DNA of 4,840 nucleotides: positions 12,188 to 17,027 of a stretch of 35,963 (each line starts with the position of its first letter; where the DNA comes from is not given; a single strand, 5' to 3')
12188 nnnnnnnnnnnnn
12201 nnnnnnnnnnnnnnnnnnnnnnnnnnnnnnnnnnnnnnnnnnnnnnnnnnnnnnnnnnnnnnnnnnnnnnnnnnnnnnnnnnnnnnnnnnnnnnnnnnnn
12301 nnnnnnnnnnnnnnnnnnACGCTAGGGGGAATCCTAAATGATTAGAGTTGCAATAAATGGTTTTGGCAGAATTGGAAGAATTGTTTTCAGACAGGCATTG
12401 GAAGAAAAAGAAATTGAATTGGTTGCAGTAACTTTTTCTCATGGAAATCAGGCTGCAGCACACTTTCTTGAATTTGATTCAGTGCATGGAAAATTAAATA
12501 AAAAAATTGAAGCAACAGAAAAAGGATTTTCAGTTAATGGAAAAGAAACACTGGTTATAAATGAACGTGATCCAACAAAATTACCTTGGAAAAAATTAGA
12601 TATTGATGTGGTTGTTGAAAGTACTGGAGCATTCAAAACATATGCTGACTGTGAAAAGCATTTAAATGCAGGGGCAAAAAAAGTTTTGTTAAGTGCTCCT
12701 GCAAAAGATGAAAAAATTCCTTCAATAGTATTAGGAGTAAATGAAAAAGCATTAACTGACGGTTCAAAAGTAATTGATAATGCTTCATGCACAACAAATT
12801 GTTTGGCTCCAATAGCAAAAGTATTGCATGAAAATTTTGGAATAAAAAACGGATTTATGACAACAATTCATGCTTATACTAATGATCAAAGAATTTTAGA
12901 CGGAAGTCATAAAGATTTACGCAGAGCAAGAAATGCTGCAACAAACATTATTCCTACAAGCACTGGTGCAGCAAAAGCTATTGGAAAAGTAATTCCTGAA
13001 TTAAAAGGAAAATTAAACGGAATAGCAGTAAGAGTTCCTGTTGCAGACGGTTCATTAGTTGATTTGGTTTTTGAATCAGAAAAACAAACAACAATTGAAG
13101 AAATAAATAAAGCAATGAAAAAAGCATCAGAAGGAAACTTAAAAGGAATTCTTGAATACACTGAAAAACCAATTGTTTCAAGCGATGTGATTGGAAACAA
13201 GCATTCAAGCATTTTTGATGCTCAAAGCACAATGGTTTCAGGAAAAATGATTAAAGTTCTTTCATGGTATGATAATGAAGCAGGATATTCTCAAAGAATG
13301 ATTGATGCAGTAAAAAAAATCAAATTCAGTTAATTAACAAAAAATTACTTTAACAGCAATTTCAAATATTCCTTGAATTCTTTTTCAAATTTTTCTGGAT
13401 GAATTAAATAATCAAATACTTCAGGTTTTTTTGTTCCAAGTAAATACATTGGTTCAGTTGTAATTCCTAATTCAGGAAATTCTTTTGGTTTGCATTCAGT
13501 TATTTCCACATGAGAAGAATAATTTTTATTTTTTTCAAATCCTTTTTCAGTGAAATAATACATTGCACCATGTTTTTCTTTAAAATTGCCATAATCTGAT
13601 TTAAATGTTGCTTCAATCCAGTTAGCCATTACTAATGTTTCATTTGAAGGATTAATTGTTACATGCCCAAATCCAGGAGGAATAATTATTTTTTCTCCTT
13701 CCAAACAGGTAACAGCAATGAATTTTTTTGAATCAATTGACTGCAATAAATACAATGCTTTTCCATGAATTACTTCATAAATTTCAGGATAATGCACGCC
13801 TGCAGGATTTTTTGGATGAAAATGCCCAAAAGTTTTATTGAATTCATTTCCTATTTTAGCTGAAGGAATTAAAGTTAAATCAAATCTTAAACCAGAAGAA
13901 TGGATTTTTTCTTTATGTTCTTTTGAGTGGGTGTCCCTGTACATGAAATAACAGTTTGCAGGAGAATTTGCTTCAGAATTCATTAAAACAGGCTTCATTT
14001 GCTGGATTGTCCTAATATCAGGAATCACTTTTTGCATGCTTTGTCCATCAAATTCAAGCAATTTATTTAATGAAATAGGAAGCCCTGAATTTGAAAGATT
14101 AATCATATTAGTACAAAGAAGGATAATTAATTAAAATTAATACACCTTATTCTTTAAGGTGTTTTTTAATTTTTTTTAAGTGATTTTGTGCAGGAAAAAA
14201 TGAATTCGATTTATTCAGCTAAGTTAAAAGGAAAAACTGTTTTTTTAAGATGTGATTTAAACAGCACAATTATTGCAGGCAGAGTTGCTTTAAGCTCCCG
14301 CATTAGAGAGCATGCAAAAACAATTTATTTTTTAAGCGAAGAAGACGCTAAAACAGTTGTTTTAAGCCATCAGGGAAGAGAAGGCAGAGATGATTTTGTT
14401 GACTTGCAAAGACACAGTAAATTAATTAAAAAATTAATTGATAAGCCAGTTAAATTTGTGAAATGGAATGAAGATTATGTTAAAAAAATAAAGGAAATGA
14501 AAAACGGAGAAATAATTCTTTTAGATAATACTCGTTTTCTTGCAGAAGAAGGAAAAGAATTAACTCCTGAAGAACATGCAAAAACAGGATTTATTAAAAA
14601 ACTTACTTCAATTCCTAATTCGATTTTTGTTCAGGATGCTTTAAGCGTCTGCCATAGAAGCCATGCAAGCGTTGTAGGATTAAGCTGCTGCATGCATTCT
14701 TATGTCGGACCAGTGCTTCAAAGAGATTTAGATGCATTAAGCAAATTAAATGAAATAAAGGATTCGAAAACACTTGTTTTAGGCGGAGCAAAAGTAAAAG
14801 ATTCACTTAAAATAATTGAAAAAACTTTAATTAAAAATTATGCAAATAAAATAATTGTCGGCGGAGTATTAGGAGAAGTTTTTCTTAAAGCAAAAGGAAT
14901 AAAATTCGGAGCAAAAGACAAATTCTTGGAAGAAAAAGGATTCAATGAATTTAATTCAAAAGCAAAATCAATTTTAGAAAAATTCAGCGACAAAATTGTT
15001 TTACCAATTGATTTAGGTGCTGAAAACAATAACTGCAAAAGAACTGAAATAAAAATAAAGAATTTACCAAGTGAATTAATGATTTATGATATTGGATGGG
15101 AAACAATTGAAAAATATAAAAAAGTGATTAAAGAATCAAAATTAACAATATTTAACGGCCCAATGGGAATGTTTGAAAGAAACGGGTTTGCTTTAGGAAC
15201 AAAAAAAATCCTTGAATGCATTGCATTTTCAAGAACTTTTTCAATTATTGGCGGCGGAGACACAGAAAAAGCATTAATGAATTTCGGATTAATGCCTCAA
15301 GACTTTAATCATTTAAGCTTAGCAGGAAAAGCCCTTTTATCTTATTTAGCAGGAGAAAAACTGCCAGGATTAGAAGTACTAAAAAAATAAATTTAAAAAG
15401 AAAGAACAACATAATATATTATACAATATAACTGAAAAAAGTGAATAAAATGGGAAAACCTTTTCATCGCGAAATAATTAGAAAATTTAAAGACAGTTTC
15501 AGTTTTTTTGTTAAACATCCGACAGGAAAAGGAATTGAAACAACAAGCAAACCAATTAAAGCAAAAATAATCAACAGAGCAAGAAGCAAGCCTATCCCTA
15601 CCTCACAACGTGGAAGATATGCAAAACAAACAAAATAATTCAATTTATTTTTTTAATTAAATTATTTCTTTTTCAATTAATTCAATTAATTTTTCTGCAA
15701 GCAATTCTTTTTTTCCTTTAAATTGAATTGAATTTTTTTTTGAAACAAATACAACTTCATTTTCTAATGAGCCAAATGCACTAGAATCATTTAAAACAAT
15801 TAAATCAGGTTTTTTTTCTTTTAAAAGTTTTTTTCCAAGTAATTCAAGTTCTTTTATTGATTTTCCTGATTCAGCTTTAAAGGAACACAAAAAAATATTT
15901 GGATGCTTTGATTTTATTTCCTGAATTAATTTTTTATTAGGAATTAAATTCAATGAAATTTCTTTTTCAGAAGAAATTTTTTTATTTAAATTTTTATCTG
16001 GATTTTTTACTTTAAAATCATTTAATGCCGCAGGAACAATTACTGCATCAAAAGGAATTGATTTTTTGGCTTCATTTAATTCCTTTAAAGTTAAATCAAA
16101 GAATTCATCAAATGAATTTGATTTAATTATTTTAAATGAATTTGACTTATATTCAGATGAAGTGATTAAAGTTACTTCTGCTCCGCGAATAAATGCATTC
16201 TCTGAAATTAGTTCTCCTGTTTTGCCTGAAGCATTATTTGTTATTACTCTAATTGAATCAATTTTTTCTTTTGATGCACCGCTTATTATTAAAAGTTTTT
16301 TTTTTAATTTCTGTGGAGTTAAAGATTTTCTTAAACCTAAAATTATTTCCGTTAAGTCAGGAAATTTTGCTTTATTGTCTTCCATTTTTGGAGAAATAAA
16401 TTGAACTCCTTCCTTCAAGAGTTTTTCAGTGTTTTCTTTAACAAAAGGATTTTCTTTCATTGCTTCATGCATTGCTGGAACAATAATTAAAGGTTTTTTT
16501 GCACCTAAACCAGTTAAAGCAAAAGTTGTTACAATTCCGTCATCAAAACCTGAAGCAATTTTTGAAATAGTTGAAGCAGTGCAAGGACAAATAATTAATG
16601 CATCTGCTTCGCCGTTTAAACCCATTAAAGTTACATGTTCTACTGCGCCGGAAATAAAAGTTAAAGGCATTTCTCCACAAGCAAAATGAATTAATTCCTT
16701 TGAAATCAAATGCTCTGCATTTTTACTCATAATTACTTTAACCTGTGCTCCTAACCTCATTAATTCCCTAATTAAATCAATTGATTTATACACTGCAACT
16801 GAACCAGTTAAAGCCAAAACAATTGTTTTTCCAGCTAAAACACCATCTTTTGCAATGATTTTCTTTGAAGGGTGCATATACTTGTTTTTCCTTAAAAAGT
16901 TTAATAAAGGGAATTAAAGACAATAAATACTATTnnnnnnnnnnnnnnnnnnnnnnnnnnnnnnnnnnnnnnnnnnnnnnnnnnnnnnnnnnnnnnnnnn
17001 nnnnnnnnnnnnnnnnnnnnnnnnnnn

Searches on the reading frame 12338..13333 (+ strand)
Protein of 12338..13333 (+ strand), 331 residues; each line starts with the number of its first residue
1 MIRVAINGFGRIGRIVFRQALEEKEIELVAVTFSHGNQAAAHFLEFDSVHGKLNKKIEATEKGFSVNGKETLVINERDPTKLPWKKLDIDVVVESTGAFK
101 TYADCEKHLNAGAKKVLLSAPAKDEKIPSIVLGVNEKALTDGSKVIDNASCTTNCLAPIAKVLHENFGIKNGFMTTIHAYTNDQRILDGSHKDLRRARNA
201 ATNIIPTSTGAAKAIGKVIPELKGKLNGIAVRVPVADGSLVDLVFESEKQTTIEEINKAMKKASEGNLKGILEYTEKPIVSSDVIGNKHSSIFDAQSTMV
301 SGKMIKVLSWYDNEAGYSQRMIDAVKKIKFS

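Call 44: search_protein_families(library=pfam, proteins=[window:12338-13333:+], max_evalue=0.001)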
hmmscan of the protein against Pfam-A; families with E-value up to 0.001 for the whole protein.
window:12338-13333:+ (331 aa): 3 families
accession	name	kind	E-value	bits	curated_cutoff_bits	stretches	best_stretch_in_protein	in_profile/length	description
PF02800.25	Gp_dh_C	-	7e-72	240.6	24.4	1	156-311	1-158/158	Glyceraldehyde 3-phosphate dehydrogenase, C-terminal domain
PF00044.30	Gp_dh_N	-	5e-35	120.3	31.7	1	2-101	1-100/101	Glyceraldehyde 3-phosphate dehydrogenase, NAD binding domain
PF01113.26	DapB_N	-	0.00053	20.5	25.6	0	2-62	1-66/124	Dihydrodipicolinate reductase, N-terminus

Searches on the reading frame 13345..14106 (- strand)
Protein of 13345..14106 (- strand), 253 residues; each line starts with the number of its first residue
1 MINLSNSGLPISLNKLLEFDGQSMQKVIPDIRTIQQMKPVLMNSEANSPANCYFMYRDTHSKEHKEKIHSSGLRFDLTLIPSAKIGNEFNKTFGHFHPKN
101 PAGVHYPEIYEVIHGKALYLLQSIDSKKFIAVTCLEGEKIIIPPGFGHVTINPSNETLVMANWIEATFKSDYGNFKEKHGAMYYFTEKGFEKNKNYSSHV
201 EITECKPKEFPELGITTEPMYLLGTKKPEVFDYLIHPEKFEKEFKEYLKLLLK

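Call 44: search_protein_families(library=pfam, proteins=[window:13345-14106:-], max_evalue=0.001)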
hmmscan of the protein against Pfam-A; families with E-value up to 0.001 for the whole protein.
window:13345-14106:- (253 aa): 3 families
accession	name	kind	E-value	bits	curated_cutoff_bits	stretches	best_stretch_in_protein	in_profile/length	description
PF06560.17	GPI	-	6.5e-38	130.3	20.7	1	43-195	13-176/182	Glucose-6-phosphate isomerase (GPI)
PF14667.12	Polysacc_synt_C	-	0.00014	22.4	28.7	1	107-171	40-106/111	Polysaccharide biosynthesis C-terminal domain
PF03079.20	ARD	-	0.00063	20.4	27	0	104-156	90-142/157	ARD/ARD' family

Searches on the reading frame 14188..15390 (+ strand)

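Call 44: search_protein_families(library=pfam, proteins=[window:14188-15390:+], max_evalue=0.001)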
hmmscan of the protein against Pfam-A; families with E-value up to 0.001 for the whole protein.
window:14188-15390:+ (400 aa): 1 family
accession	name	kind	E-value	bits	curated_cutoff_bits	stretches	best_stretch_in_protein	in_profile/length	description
PF00162.24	PGK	-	3.4e-98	329.6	27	1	10-390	3-379/379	Phosphoglycerate kinase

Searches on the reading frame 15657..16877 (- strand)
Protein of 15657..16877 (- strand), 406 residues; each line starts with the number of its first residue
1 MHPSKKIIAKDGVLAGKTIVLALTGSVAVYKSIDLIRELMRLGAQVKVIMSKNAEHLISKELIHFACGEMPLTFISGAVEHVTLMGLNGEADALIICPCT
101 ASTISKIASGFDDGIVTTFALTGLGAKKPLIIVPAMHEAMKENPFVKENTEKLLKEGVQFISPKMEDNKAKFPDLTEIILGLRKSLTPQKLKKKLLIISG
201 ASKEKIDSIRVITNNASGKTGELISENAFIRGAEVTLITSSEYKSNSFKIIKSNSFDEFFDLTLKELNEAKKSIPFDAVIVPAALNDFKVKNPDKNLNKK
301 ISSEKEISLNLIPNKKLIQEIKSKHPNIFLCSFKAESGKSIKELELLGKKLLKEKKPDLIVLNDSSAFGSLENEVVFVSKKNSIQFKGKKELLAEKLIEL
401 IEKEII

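Call 44: search_protein_families(library=pfam, proteins=[window:15657-16877:-], max_evalue=0.001)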
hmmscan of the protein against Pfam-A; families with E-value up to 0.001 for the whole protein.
window:15657-16877:- (406 aa): 2 families
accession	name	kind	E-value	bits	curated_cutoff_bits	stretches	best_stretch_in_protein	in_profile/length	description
PF04127.22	DFP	-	2.5e-35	122.4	22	1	192-377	3-185/186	DNA/pantothenate metabolism flavoprotein C-terminal domain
PF02441.25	Flavoprotein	-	2.6e-30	105.6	22.7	1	17-170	1-146/162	Flavoprotein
